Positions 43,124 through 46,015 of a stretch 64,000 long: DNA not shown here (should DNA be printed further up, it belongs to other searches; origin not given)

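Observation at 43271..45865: PCP-2a-like protein with Walker-A Lys-to-Arg, and a third TM helix plus twin SPOR domains in place of the tyrosine cluster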

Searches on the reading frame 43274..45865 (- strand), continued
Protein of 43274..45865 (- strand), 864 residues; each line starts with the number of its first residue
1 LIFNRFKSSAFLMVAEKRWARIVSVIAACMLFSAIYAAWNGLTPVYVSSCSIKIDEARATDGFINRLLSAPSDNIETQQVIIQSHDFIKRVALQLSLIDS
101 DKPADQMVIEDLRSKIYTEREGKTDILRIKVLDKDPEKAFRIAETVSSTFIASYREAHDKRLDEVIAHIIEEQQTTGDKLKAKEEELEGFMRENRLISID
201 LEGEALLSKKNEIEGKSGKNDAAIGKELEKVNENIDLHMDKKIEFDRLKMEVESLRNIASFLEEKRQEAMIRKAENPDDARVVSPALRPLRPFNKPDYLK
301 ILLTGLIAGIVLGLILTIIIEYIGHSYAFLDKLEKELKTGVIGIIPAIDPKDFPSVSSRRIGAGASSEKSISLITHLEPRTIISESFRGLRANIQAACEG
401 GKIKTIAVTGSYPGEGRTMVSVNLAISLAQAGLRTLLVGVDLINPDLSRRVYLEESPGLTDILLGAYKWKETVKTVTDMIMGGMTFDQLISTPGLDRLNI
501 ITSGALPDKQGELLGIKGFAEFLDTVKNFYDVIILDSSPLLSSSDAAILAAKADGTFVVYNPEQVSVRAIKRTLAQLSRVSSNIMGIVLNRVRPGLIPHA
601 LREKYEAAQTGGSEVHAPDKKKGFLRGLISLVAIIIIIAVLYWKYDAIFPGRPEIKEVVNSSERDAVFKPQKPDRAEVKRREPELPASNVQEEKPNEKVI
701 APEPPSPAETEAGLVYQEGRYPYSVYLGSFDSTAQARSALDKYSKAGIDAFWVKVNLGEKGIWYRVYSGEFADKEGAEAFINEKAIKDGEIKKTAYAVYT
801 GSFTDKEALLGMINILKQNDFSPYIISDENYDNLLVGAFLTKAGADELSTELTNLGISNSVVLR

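Call 29: find_related_loci(query=A1, collection=genome_contigs, flank=10000)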
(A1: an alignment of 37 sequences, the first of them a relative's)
Query A1 (864 aa) in genome_contigs; peptide patterns used: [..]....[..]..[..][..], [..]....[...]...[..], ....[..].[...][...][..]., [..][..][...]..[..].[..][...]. (x = any residue, [..] = any of these).
599 stretches matched a pattern (row limit reached: there are more); 529 encode a relative of the query (tblastn E <= 1e-3); the best 80 are kept; 80 distinct loci.
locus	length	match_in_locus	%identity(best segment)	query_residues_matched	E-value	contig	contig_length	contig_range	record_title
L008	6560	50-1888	68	266-864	0e+0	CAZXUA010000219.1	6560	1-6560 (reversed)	MAG TPA_asm: uncultured Desulfatiglans sp. isolate binchicken_co43_301 genome assembly, contig: NODE_20460_length_6560_c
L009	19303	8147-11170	41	18-864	7e-148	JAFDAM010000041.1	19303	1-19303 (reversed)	MAG: Deltaproteobacteria bacterium isolate AB_3033_Bin_183 AB_3033_Bin_183_scaffold_4227, whole genome shotgun sequence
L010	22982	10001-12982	38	23-864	2e-141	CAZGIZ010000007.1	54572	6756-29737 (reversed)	MAG TPA_asm: uncultured Desulfobacteraceae bacterium isolate binchicken_co81_519 genome assembly, contig: NODE_574_lengt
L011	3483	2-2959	39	11-864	1e-142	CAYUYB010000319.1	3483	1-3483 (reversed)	MAG TPA_asm: uncultured Desulfobacteraceae bacterium isolate binchicken_co116_2 genome assembly, contig: NODE_36566_leng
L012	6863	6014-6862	77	1-282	2e-134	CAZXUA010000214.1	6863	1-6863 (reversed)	MAG TPA_asm: uncultured Desulfatiglans sp. isolate binchicken_co43_301 genome assembly, contig: NODE_19306_length_6863_c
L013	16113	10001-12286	35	226-864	1e-128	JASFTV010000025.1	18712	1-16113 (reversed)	MAG: Desulfobacteraceae bacterium isolate D1103U20metaG_sub_Bin_336 D1103U20metaG_FD_scaffold_650_c1, whole genome shotg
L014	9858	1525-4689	35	14-864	4e-127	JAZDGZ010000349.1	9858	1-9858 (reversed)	MAG: Pseudomonadota bacterium isolate MEGAHIT-group-0.292 k141_19372028, whole genome shotgun sequence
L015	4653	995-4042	36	17-864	2e-127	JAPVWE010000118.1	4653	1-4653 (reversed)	MAG: Desulfobacteraceae bacterium isolate HMR25_18 HMR25_18_000000000118, whole genome shotgun sequence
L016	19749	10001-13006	38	13-864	3e-124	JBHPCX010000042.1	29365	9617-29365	Thermodesulfobacteriota bacterium isolate SAG AM-311-L20 NODE_42_length_29365_cov_32.054452, whole genome shotgun sequen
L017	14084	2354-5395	37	11-864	1e-123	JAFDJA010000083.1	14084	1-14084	MAG: Deltaproteobacteria bacterium isolate Meg22_24_Bin_118 Meg22_24_Bin_118_scaffold_4235, whole genome shotgun sequenc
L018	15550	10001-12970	34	32-864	4e-122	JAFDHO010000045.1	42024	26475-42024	MAG: Deltaproteobacteria bacterium isolate Meg22_1214_Bin_272 Meg22_1214_Bin_272_scaffold_4966, whole genome shotgun seq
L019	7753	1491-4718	34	11-864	1e-119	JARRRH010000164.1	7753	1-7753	MAG: Deltaproteobacteria bacterium isolate Spart_223_MAG scaffold_12692, whole genome shotgun sequence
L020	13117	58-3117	35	11-864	3e-113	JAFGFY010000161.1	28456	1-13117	MAG: Deltaproteobacteria bacterium isolate Zod_Metabat.1351 k87_4274656, whole genome shotgun sequence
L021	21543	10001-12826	35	17-864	2e-106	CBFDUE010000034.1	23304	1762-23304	MAG TPA_asm: uncultured bacterium isolate SRR6823440_concoct_100 genome assembly, contig: ERZ650341.1057, whole genome s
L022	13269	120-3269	32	17-864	3e-106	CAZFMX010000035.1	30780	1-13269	MAG TPA_asm: uncultured Desulfobacteraceae bacterium isolate binchicken_co178_257 genome assembly, contig: NODE_2151_len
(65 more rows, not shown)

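Call 43: predict_structure(alignment_id=A1)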
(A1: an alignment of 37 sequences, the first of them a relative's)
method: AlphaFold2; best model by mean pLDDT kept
length: 864 residues; sequences in the alignment: 37
mean_pLDDT: 73.2   pTM: 0.38
mean pLDDT of the five models: 73.2, 72.7, 71.6, 70.3, 67.8
residues with pLDDT >= 90: 150; 70-90: 422; 50-70: 154; < 50: 138
segments of 3 or more residues with pLDDT < 50: 1-7, 58-60, 354-371, 442-453, 478-484, 606-626, 648-713
pLDDT, mean of each block of 10 residues (from residue 1): 43 63 78 76 82 69 64 73 88 85 79 89 83 89 92 86 86 90 88 66 71 64 70 80 86 89 87 76 85 74 78 71 55 78 76 45 40 61 78 78 84 78 85 84 45 62 79 63 51 73 69 62 87 83 71 88 82 88 88 66 47 31 51 69 54 35 31 30 33 28 30 68 94 92 91 86 91 93 89 95 88 92 87 92 93 92 93
secondary structure, 60 per line:
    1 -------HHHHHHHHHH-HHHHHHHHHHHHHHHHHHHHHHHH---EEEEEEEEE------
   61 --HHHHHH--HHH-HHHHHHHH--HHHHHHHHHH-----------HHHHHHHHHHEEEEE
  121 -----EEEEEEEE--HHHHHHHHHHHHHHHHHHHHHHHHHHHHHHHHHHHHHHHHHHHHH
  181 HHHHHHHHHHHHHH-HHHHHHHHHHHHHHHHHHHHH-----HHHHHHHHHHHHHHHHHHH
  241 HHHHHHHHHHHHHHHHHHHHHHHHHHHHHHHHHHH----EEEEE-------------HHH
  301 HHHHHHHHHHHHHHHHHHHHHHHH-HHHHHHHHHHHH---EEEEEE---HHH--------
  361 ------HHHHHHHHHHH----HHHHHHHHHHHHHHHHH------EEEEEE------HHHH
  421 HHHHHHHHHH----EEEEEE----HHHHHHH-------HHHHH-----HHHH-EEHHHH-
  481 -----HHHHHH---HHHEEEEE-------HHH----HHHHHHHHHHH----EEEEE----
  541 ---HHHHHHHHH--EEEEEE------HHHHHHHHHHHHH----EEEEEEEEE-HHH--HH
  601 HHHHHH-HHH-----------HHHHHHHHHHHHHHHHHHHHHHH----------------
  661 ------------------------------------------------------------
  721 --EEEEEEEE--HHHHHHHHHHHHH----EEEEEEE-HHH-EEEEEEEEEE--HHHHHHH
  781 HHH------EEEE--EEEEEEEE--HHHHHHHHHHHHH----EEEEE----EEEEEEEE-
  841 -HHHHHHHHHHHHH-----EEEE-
elements in order (helices of 4 or more, strands of 3 or more residues): H8-17 H19-42 E46-54 H63-68 H75-82 H85-94 H106-115 E116-120 E126-133 H136-194 H196-216 H222-275 E280-284 H298-324 H326-337 E341-346 H367-377 H382-398 E405-410 H417-430 E435-440 H445-451 H459-463 H469-472 H476-479 H486-491 E498-502 H517-527 E532-536 H544-552 E555-560 H567-579 E584-592 H599-606 H622-644 E723-730 H733-745 E750-756 E762-771 H774-783 E790-793 E796-803 H806-818 E823-827 E832-839 H842-854 E860-863

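Call 45: fold_search(model_id=the predicted structure, library=pdb)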
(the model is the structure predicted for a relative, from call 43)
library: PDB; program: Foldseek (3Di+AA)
matches with E <= 10: 1293; with E <= 0.001: 104
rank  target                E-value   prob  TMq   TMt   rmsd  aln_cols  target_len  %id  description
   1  9r68_I                3.4e-27  1.00  0.37  0.46  21.1       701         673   17  CPS secretion pathway Wza-Wzc_C1 (Conf 2) (released 2026-03-04)
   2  9r64_I                1.1e-26  1.00  0.34  0.42  20.0       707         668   17  CPS secretion pathway Wza-Wzc_C1 (Conf 0) (released 2026-03-04)
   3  9exq_A                3.3e-26  1.00  0.35  0.44  23.8       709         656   19  Wzc-K540M-3YE-N711Y MgADP C1 (released 2025-04-23)
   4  7nhr_A                5.4e-26  1.00  0.33  0.41  23.8       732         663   17  Putative transmembrane protein Wzc K540M C1 (released 2021-08-25)
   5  9i2q_A                9.7e-26  1.00  0.35  0.44  23.8       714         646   17  Wzc-K540M-3YE MgADP C1 (released 2025-04-30)
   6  9r62_I                1.0e-25  1.00  0.35  0.47  13.9       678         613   16  CPS co-polymerase Wzc_C1 (released 2026-03-04)
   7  9exo_A                1.1e-25  1.00  0.35  0.43  23.5       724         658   18  Wzc-K540M-2YE MgADP C1 (released 2025-04-23)
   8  9r62_K                1.8e-25  1.00  0.35  0.43  18.6       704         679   16  CPS co-polymerase Wzc_C1 (released 2026-03-04)
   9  9r6b_I                2.0e-25  1.00  0.35  0.46  14.6       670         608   17  CPS secretion pathway Wza-Wzc (Conf 4) (released 2026-03-04)
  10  7nib_A                2.4e-24  1.00  0.36  0.45  24.0       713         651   18  Wzc-K540M-4YE C1 (released 2021-08-25)
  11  7nhr_B                1.3e-23  1.00  0.34  0.48  11.6       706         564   15  Putative transmembrane protein Wzc K540M C1 (released 2021-08-25)
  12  9exo_B                3.6e-23  1.00  0.34  0.49  11.2       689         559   16  Wzc-K540M-2YE MgADP C1 (released 2025-04-23)
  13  7nhr_C                4.0e-23  1.00  0.34  0.48  11.3       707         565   16  Putative transmembrane protein Wzc K540M C1 (released 2021-08-25)
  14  9exq_C                4.6e-23  1.00  0.34  0.48  10.7       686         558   16  Wzc-K540M-3YE-N711Y MgADP C1 (released 2025-04-23)
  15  9exq_B                9.2e-23  1.00  0.34  0.49  11.1       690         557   16  Wzc-K540M-3YE-N711Y MgADP C1 (released 2025-04-23)
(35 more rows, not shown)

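Call 47: find_encoding_contigs(protein=P0005, flank=8000, max_places=1)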
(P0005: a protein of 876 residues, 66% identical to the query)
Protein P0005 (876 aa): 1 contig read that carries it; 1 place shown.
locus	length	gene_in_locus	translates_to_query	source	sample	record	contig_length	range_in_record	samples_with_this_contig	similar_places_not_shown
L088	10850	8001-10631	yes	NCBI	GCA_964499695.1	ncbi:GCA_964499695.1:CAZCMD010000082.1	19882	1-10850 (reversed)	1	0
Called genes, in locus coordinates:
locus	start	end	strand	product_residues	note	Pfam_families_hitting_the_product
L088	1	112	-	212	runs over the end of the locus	PF02390:Methyltransf_4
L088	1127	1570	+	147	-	-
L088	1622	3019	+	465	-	-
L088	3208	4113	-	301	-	-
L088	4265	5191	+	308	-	-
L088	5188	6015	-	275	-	PF00551:Formyl_trans_N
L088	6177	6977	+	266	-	PF05621:TniB, PF13401:AAA_22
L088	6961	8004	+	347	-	PF13487:HD_5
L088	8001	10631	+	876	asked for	PF13614:AAA_31, PF05036:SPOR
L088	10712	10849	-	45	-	?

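Call 48: find_encoding_contigs(protein=P0007, flank=8000, max_places=1)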
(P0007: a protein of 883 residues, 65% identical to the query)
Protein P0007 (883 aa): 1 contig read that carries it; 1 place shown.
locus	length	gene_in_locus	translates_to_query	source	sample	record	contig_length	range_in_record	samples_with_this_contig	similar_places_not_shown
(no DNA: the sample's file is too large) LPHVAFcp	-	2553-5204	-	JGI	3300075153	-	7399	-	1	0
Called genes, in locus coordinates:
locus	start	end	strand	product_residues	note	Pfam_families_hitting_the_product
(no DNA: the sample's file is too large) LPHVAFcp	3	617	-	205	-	?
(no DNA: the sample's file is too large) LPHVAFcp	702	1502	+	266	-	PF05621:TniB, PF13401:AAA_22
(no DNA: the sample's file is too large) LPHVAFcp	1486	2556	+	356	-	PF13487:HD_5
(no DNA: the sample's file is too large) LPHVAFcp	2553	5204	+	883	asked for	PF01656:CbiA (faint), PF10609:ParA (faint), PF13614:AAA_31, PF05036:SPOR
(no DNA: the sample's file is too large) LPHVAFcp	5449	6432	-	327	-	PF04055:Radical_SAM, PF06968:BATS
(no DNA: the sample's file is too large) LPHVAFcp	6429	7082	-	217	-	PF13500:AAA_26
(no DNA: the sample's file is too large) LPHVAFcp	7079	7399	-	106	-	?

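Call 66: search_protein_representatives(protein=P0001)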
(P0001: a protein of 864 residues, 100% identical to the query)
Query: 864 residues. Proteins with E-value up to 0.001 (for the whole library): 61816; up to 1e-10: 32482; up to 1e-30: 1086. The best 150 are listed.
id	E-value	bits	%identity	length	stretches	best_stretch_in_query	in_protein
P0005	0.0e+00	1222.6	67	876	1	2-864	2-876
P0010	7.7e-198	676.0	45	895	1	13-864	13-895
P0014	2.8e-174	598.0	41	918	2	10-598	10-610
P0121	1.6e-141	489.7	100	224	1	641-864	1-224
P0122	8.1e-138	477.4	35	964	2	152-862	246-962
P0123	1.3e-136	473.4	36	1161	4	111-644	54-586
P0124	2.3e-133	462.7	36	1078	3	210-601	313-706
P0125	2.7e-131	455.9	37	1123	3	222-605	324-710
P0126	1.7e-129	449.9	50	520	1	371-864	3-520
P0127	1.3e-125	437.1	40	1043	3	220-624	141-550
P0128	5.3e-123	428.4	34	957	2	225-864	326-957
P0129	1.7e-122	426.7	35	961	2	241-864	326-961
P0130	1.1e-121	424.1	34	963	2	219-864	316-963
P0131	6.5e-115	401.7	38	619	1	260-863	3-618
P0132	2.6e-114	399.7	38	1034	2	213-644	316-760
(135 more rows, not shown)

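Call 84: predict_structure(alignment_id=A2)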
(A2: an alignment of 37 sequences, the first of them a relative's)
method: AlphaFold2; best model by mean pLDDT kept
length: 1014 residues; sequences in the alignment: 37
mean_pLDDT: 76.1   pTM: 0.37
mean pLDDT of the five models: 76.1, 74.6, 73.4, 73.2, 72.5
residues with pLDDT >= 90: 223; 70-90: 554; 50-70: 75; < 50: 162
segments of 3 or more residues with pLDDT < 50: 1-6, 57-73, 420-425, 698-761, 795-843, 845-862
pLDDT, mean of each block of 10 residues (from residue 1): 45 68 80 79 87 66 37 63 88 88 76 88 83 91 92 89 80 88 91 83 70 87 89 89 76 83 89 86 83 87 90 90 88 85 88 89 83 73 87 77 80 64 55 78 76 68 73 85 83 78 82 89 93 93 87 85 89 89 81 84 87 82 92 94 85 91 82 90 89 63 41 36 33 32 28 37 66 76 64 44 31 33 30 31 32 30 72 94 91 87 84 92 91 88 93 84 89 85 92 91 89 91
secondary structure, 60 per line:
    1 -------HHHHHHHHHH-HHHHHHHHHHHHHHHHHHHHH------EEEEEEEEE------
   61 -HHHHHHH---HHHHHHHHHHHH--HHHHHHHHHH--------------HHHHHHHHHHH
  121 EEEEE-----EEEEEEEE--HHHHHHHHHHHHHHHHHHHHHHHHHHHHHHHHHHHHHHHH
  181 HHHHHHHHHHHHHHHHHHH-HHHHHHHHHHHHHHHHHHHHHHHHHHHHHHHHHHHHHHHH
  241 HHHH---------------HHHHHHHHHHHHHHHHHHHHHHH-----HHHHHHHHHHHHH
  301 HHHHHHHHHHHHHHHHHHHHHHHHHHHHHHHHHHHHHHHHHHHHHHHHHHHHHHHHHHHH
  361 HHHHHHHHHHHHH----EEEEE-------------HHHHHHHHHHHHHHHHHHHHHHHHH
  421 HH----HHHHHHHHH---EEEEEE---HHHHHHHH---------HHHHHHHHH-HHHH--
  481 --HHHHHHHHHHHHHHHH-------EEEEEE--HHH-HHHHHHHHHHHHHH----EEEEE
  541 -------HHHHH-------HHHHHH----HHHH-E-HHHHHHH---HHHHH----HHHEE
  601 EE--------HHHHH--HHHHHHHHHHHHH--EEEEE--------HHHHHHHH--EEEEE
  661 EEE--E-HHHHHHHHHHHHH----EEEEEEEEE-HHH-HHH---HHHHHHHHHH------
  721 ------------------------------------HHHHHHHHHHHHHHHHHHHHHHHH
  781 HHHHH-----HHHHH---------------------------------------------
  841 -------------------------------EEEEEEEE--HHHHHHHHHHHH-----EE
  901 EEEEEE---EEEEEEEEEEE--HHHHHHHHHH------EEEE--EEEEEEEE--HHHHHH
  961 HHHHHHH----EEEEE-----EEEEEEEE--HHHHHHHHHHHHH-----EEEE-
elements in order (helices of 4 or more, strands of 3 or more residues): H8-17 H19-39 E46-54 H62-68 H72-83 H86-95 H110-120 E121-125 E131-138 H141-199 H201-244 H260-282 H288-373 E378-382 H396-422 H427-435 E439-444 H448-455 H465-473 H475-478 H483-498 E506-511 H518-531 E536-540 H548-552 H560-565 H570-573 H577-583 H587-591 E599-602 H611-615 H618-630 E633-637 H646-653 E656-663 H668-680 E685-693 H705-714 H757-785 H791-795 E872-879 H882-893 E899-906 E910-920 H923-932 E939-942 E945-952 H955-967 E972-976 E982-989 H992-1004 E1010-1013
